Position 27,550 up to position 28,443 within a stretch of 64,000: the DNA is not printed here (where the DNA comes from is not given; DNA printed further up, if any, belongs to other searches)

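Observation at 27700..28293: Unassigned ~200-aa alpha/beta module (module F) shared by two C25 peptidases, an M14 carboxypeptidase and the left-edge ORF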

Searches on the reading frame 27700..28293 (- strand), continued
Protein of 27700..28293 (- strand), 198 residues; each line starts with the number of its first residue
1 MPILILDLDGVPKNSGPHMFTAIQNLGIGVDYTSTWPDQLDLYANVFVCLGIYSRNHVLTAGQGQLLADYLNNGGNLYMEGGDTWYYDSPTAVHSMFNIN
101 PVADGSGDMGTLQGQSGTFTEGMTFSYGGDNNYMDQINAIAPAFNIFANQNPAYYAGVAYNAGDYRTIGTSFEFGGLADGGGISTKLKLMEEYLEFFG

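Call 40: search_protein_families(library=pfam, proteins=[P0087, P0076, P0074, P0093, P0081, P0042, P0030, P0043, P0056, P0071], max_evalue=1)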
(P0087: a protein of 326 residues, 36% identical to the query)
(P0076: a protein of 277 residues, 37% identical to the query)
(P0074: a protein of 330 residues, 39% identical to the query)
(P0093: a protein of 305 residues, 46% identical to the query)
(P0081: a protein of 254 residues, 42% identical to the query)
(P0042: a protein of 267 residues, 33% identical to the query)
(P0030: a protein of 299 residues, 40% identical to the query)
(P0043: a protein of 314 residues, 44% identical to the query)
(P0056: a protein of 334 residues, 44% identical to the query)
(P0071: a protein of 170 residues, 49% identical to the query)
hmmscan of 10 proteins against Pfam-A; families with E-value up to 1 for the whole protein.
P0087 (326 aa): 1 family
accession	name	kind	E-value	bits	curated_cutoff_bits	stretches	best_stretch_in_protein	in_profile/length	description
PF00404.24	Dockerin_1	-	1.4e-08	35.2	22.9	1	260-315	1-56/57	Dockerin type I domain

P0076 (277 aa): 1 family
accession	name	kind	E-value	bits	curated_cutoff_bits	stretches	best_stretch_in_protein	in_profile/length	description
PF00404.24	Dockerin_1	-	0.01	16.5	22.9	1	208-255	2-51/57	Dockerin type I domain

P0074 (330 aa): 2 families
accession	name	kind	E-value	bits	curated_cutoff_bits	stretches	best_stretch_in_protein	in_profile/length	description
PF17957.7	Big_7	-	1.1e-13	52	24.1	1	25-92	2-70/70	Bacterial Ig domain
PF13709.12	DUF4159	-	0.00057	19.9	25.9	1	148-195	43-87/202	Domain of unknown function (DUF4159)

P0093 (305 aa): 0 families

P0081 (254 aa): 0 families

P0042 (267 aa): 4 families
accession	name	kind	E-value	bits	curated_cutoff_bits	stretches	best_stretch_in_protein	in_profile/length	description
PF13860.13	FlgD_ig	-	8.9e-10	38.9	27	1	203-255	25-76/79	FlgD Ig-like domain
PF18962.6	Por_Secre_tail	-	3.1e-05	24.6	27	1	183-263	2-73/75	Secretion system C-terminal sorting domain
PF13585.12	CHU_C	-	0.088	13.4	27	1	229-255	47-73/86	CHU_C Type IX secretion signal domain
PF10029.15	DUF2271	-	0.095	12.9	27.3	1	225-254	73-102/136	Predicted periplasmic protein (DUF2271)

P0030 (299 aa): 1 family
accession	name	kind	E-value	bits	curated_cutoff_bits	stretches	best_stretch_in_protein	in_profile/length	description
PF18962.6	Por_Secre_tail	-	5.2e-10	39.9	27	1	218-293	1-72/75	Secretion system C-terminal sorting domain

P0043 (314 aa): 4 families
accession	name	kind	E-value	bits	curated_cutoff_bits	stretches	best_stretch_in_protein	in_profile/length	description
PF18962.6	Por_Secre_tail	-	1.4e-09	38.5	27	1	228-311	1-74/75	Secretion system C-terminal sorting domain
PF13860.13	FlgD_ig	-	0.0004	20.7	27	1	247-298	22-72/79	FlgD Ig-like domain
PF13585.12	CHU_C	-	0.019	15.5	27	1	247-304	26-76/86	CHU_C Type IX secretion signal domain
PF24448.1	T4_y05I_C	-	0.1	13.4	27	1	34-78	23-63/69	y05I-like putative transcription factor C-terminal domain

P0056 (334 aa): 1 family
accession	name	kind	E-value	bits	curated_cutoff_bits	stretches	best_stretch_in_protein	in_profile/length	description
PF18962.6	Por_Secre_tail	-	0.00072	20.2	27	1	264-329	11-73/75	Secretion system C-terminal sorting domain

P0071 (170 aa): 0 families
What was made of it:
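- Closest known: Pfam DUF4159. Same: P0074 residues 148-195 (strand 3, helix, strand 4, including '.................') align to model positions 43-87 (call 40).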

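Call 41: find_related_loci(query=A1, collection=genome_contigs, flank=1000)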
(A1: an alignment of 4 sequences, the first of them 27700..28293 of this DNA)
Query A1 (198 aa) in genome_contigs; peptide patterns used: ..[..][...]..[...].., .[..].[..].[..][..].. (x = any residue, [..] = any of these).
482 stretches matched a pattern; 390 encode a relative of the query (tblastn E <= 1e-3); the best 80 are kept; 80 distinct loci.
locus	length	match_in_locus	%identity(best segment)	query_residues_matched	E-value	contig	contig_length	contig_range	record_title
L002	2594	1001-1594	97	1-198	1e-131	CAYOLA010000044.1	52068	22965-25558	MAG TPA_asm: uncultured Bacteroidales bacterium isolate SRP067234_co1_51 genome assembly, contig: k99_919891, whole geno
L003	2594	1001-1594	78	1-198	2e-105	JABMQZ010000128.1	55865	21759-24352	MAG: Bacteroidetes bacterium isolate bin.184 k141_3264236, whole genome shotgun sequence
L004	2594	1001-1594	73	1-198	8e-102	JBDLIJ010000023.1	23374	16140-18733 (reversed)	MAG: Bacteroidota bacterium isolate MAG023 MAG023_23, whole genome shotgun sequence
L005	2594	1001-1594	72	1-198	4e-99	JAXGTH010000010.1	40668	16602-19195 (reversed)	MAG: Bacteroidales bacterium isolate AnMBR.bin392 bin392_10, whole genome shotgun sequence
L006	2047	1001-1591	70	1-198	3e-92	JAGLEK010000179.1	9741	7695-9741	MAG: Bacteroidales bacterium isolate SW_4_6 ROV167.bin.6.fa_179, whole genome shotgun sequence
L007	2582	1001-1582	66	1-198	3e-85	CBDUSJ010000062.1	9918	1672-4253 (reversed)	MAG TPA_asm: uncultured bacterium isolate SRR21487742_binner13_Refined_23 genome assembly, contig: ERZ26661670.3720, who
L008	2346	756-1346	63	1-198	4e-84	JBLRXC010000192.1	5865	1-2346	MAG: Bacteroidales bacterium isolate TamC05-27 NODE_192_length_5865_cov_4.681583, whole genome shotgun sequence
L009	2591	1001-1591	65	1-198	1e-81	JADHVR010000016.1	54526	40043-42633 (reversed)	MAG: Bacteroidales bacterium isolate BS750m-G6 BS-750m-C410, whole genome shotgun sequence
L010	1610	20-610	64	1-198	8e-85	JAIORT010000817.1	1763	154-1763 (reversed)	MAG: Bacteroidales bacterium isolate SMBSF25 20074_Bin_6_contigs_1_c_000000007535, whole genome shotgun sequence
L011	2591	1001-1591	64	1-198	7e-81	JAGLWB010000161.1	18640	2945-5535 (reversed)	MAG: Bacteroidales bacterium isolate RS_12_1 ZL285.bin.1.fa_161, whole genome shotgun sequence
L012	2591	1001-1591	63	1-198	6e-81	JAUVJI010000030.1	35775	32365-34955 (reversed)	MAG: Bacteroidales bacterium isolate CSMAG_450 CSMAG_450_k127_3437308_length_35775_cov_45.0729, whole genome shotgun seq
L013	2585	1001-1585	63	1-198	2e-80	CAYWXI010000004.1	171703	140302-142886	MAG TPA_asm: uncultured Bacteroidales bacterium isolate SRP167671_co1_176 genome assembly, contig: NODE_51_length_171703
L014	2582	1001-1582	64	1-197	5e-80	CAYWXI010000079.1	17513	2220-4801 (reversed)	MAG TPA_asm: uncultured Bacteroidales bacterium isolate SRP167671_co1_176 genome assembly, contig: NODE_3775_length_1751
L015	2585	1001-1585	63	1-198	1e-79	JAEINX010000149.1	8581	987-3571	MAG: Bacteroidales bacterium isolate MAG15 NODE_3420_length_8581_cov_6.073024, whole genome shotgun sequence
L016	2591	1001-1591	61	1-198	3e-79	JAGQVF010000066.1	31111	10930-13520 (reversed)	MAG: Bacteroidales bacterium isolate HKST-UBA08 2015-01-06_1_(paired)_contig_49295, whole genome shotgun sequence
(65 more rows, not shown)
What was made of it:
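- Tried and rejected: Repeated with A1 (call 41).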

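Call 47: search_solved_structures(query=A3, max_evalue=10, show_alignments=3)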
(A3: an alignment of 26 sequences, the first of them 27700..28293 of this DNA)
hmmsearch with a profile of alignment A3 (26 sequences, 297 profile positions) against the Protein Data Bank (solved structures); distinct sequences matched with E-value up to 10: 1.
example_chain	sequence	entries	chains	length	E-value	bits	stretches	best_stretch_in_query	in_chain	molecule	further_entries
3fz9_A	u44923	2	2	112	1.6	11.1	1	25-72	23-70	Glutaredoxin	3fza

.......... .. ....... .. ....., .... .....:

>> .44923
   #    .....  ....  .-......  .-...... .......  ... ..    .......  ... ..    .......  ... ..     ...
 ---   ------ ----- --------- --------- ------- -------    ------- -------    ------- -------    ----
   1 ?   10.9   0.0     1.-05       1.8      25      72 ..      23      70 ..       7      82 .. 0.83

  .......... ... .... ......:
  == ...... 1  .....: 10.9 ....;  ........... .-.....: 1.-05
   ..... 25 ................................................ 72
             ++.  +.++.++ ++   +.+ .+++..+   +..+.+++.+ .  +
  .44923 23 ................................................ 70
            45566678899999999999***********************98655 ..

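Call 55: find_related_loci(query=P0087, collection=genome_contigs, flank=1000)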
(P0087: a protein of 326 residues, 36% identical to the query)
Query P0087 (326 aa) in genome_contigs; peptide patterns used: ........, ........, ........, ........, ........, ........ (x = any residue, [..] = any of these).
156 stretches matched a pattern; 3 encode a relative of the query (tblastn E <= 1e-3); 3 distinct loci.
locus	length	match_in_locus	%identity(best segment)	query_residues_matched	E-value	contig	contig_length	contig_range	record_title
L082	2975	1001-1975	78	2-326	3e-175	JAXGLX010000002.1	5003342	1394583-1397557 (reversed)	MAG: Acidobacteriota bacterium isolate AnMBR.bin219 bin219_2, whole genome shotgun sequence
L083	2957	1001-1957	77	8-326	8e-170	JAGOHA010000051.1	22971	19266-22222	MAG: Acidobacteria bacterium isolate Go_SlDig_bin_198 Go_SlDig_6258_length_22971_cov_17.841928, whole genome shotgun seq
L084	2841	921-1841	78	20-326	1e-167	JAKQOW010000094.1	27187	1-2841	MAG: Acidobacteriota bacterium isolate USMO_maxbin.051 k141_758719, whole genome shotgun sequence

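Call 57: find_related_loci(query=P0019, collection=genome_contigs, flank=1000)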
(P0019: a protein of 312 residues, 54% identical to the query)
Query P0019 (312 aa) in genome_contigs; peptide patterns used: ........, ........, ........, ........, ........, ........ (x = any residue, [..] = any of these).
598 stretches matched a pattern (row limit reached: there are more); 554 encode a relative of the query (tblastn E <= 1e-3); the best 80 are kept; 80 distinct loci.
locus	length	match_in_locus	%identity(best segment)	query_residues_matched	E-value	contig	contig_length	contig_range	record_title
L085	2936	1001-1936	100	1-312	0e+0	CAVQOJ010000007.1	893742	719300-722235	MAG: uncultured Holophagae bacterium isolate MFD09964.bin.1.228 genome assembly, contig: contig_28740, whole genome shot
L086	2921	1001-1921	70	8-312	2e-137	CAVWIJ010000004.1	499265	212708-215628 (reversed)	MAG: uncultured Holophagae bacterium isolate MFD00709.bin.2.175 genome assembly, contig: contig_12396, whole genome shot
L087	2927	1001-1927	68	8-312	3e-131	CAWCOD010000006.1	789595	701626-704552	MAG: uncultured Holophagae bacterium isolate MFD03804.bin.1.68 genome assembly, contig: contig_26237, whole genome shotg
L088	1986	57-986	63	5-312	6e-130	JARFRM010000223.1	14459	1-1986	MAG: Thermoanaerobaculales bacterium isolate MAG_Ve_Sed_50 k141_1303384, whole genome shotgun sequence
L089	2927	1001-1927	64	8-312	2e-123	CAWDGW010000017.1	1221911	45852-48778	MAG: uncultured Holophagae bacterium isolate MFD03804.bin.1.132 genome assembly, contig: contig_9882, whole genome shotg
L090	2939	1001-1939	61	3-312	2e-118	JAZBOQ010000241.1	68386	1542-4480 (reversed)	MAG: Thermoanaerobaculales bacterium isolate bin.607 k117_7542210, whole genome shotgun sequence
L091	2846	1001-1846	52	8-293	2e-90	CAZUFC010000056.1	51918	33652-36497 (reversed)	MAG TPA_asm: uncultured bacterium isolate SRP141376_co4_129 genome assembly, contig: NODE_1169_length_51918_cov_8.391127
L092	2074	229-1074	53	8-293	6e-91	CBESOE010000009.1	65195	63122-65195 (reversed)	MAG TPA_asm: uncultured bacterium isolate SRR7614707_binner13_Refined_28 genome assembly, contig: ERZ25083858.10, whole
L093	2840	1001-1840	52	8-291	2e-87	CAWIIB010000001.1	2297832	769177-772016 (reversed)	MAG: uncultured Acidobacteriota bacterium isolate MFD03804.bin.1.167 genome assembly, contig: contig_14461, whole genome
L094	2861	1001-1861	48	4-294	6e-86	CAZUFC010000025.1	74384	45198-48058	MAG TPA_asm: uncultured bacterium isolate SRP141376_co4_129 genome assembly, contig: NODE_604_length_74384_cov_8.674743,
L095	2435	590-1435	51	8-293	3e-86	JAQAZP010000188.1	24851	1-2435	MAG: Acidobacteriota bacterium isolate MAG_302_bin-08 302_bin-08_ctg-188, whole genome shotgun sequence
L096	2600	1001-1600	55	91-291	4e-73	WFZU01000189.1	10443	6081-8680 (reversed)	MAG: Bacteroidales bacterium isolate S143_32 k151_435751, whole genome shotgun sequence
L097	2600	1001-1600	56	91-291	2e-72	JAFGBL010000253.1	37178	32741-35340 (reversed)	MAG: Bacteroidales bacterium isolate Zod_Metabat.1032 k87_11433265, whole genome shotgun sequence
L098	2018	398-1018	55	86-293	2e-72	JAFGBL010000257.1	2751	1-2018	MAG: Bacteroidales bacterium isolate Zod_Metabat.1032 k87_11749753, whole genome shotgun sequence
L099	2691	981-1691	51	47-291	5e-71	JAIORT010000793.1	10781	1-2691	MAG: Bacteroidales bacterium isolate SMBSF25 20074_Bin_6_contigs_1_c_000000000657, whole genome shotgun sequence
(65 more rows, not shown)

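Call 66: list_cluster_members(proteins=[P0116, P0119, P0129, P0104, P0136, P0081, P0087, P0019])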
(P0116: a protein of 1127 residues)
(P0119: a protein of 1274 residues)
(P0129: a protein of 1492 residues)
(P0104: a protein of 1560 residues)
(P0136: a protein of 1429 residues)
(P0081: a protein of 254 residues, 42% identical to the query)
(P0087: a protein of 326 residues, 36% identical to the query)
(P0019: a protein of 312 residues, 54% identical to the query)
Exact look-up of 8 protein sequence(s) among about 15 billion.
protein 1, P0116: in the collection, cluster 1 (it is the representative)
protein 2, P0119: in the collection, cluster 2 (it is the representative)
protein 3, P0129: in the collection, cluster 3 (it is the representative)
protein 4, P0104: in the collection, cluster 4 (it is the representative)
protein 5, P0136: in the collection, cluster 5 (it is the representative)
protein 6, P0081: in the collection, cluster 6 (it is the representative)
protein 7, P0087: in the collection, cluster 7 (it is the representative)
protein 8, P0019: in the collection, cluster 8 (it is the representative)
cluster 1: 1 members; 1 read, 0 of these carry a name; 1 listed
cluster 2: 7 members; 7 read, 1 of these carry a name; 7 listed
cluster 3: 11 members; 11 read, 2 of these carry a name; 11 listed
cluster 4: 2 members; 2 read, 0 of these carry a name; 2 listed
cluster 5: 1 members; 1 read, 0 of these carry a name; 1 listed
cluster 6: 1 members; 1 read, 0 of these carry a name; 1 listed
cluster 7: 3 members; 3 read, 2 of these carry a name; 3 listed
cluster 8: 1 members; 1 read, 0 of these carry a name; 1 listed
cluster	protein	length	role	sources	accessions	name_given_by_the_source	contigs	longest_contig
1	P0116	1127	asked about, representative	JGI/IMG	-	-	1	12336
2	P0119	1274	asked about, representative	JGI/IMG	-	-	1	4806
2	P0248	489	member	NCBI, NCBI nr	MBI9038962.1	MAG: succinylglutamate desuccinylase/aspartoacylase family protein, partial ... | succinylglutamate desuccinylase/aspartoacylase family protein [Bacteroidales bacterium]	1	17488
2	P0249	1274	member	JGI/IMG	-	-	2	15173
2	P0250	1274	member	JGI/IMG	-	-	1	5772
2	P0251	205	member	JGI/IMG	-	-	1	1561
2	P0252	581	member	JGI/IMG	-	-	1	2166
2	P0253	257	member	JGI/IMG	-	-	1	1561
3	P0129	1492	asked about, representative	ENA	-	-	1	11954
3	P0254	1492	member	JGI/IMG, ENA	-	hypothetical protein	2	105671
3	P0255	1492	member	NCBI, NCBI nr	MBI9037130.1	MAG: T9SS type A sorting domain-containing protein [Bacteroidales bacterium] | T9SS type A sorting domain-containing protein [Bacteroidales bacterium]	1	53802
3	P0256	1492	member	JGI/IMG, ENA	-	-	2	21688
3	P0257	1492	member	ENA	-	-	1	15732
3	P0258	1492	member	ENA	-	-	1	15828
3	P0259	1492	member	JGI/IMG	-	-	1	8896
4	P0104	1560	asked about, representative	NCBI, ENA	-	-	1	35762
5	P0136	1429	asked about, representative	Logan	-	-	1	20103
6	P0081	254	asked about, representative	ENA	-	-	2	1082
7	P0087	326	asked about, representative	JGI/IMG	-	hypothetical protein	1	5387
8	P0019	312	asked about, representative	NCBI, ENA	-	-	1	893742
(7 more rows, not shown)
